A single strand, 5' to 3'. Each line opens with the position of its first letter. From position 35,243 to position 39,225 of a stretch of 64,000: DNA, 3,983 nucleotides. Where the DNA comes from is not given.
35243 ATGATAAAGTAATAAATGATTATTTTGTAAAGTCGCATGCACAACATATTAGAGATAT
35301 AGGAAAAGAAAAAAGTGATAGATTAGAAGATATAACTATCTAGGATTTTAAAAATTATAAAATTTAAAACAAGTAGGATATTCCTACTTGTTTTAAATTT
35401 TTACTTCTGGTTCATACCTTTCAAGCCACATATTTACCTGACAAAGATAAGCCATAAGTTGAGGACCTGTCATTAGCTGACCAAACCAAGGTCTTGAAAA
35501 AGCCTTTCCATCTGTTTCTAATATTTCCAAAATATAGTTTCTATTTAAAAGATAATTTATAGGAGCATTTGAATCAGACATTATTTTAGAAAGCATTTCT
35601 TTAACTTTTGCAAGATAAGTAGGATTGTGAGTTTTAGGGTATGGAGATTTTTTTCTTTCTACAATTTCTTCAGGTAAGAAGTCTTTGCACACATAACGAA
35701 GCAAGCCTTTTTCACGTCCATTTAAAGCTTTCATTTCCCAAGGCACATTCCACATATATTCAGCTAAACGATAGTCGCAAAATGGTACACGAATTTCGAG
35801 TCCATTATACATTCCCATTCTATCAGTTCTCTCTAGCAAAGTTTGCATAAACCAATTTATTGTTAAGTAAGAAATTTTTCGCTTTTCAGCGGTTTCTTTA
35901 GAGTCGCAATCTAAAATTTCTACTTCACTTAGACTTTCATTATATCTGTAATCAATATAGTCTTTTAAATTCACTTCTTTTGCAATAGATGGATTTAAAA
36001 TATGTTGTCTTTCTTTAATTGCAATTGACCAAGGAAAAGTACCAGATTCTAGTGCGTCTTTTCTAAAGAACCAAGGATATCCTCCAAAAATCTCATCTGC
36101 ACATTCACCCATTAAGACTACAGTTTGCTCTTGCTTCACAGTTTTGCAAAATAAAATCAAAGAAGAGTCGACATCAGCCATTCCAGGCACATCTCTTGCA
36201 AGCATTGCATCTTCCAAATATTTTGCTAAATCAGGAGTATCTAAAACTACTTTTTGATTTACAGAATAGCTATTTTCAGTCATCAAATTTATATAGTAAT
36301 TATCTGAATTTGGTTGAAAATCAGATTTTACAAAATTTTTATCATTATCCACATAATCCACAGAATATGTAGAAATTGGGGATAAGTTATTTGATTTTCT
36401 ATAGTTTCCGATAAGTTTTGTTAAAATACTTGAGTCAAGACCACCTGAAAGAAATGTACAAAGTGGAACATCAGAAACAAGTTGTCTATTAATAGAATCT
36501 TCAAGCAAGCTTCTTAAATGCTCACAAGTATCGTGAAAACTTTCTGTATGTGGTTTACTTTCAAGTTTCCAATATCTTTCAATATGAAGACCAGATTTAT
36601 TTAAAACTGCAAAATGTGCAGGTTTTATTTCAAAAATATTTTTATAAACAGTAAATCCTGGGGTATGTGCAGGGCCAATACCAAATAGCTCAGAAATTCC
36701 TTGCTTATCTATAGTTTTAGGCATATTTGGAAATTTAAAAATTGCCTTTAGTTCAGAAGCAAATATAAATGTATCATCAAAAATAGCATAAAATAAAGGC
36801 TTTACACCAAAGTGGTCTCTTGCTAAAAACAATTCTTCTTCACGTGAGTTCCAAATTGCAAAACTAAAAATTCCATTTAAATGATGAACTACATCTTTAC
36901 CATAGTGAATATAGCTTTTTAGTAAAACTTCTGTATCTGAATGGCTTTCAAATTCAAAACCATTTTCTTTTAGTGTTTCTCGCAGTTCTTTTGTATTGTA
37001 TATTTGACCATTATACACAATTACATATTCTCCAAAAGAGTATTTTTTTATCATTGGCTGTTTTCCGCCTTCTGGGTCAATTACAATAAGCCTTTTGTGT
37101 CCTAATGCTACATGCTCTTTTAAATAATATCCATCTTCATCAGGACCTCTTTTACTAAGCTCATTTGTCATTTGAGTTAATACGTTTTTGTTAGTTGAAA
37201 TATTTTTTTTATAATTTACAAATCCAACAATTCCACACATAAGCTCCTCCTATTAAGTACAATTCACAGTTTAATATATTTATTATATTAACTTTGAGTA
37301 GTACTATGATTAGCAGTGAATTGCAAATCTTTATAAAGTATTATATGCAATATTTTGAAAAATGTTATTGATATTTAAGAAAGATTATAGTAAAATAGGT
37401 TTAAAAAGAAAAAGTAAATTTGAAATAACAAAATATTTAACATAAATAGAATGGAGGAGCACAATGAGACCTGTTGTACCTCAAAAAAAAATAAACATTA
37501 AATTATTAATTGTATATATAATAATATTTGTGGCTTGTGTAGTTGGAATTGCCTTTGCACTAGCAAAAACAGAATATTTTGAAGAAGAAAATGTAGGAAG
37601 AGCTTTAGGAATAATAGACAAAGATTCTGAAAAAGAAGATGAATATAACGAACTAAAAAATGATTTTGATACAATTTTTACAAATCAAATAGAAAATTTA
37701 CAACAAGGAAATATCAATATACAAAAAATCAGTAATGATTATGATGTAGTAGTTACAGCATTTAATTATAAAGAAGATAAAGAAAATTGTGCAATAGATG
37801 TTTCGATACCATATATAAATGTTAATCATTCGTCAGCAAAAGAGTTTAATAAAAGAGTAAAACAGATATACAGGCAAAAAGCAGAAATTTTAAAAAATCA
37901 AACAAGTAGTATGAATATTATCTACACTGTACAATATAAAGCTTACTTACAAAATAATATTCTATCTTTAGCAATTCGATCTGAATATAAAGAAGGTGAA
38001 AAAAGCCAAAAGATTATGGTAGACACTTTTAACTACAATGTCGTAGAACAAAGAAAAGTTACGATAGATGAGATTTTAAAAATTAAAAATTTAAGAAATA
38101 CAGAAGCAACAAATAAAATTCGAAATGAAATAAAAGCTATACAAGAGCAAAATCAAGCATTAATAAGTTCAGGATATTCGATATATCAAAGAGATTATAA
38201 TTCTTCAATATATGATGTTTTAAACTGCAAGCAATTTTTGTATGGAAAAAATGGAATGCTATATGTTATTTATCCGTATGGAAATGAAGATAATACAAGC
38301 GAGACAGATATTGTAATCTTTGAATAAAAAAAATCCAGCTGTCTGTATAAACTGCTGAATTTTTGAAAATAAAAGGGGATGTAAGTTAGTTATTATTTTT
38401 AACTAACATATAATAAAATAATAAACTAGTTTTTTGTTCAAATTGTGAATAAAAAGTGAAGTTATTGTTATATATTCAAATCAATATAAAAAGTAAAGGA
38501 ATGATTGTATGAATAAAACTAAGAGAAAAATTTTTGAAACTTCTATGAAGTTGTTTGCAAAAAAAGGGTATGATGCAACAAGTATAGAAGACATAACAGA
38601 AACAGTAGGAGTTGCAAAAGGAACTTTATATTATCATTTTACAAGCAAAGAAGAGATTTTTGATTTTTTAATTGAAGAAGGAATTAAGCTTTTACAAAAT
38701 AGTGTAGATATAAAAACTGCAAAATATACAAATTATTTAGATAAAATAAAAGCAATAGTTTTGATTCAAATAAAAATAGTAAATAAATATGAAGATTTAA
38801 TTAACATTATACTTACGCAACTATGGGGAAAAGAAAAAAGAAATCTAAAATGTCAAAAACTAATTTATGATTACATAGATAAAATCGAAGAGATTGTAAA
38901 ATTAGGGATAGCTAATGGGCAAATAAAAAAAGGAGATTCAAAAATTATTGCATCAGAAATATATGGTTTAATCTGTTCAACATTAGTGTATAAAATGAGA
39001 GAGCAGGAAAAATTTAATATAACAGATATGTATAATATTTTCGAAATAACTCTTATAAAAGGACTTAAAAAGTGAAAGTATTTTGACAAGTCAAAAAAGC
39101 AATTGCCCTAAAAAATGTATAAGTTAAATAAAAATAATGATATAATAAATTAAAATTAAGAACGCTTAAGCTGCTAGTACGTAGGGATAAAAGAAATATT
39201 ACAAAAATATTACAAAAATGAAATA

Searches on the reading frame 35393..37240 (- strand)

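Call 58: search_protein_families(library=pfam, proteins=[window:35393-37240:-], max_evalue=0.00001)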
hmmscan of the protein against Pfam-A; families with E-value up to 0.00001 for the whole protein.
window:35393-37240:- (615 aa): 3 families
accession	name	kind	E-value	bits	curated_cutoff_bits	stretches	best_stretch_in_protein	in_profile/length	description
PF00733.27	Asn_synthase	-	1.7e-81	275.1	21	1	241-607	1-354/354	Asparagine synthase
PF13537.11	GATase_7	-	1.8e-45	154.3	25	1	48-168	1-122/123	Glutamine amidotransferase domain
PF13522.11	GATase_6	-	1.8e-41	141.7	27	1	33-163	1-130/130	Glutamine amidotransferase domain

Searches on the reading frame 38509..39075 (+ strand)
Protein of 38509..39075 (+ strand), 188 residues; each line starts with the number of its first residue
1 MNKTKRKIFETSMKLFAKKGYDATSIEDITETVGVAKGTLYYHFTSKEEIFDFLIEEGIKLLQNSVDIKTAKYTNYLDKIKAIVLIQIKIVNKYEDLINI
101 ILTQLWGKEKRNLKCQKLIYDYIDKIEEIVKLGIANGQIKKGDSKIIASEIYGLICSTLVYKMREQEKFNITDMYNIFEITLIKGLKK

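Call 58: search_protein_families(library=pfam, proteins=[window:38509-39075:+], max_evalue=0.00001)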
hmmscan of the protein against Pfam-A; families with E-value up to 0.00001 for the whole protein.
window:38509-39075:+ (188 aa): 1 family
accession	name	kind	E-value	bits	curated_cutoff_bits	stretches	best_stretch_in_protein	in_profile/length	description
PF00440.29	TetR_N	-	8.4e-18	64.3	24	1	8-52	1-45/47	Bacterial regulatory proteins, tetR family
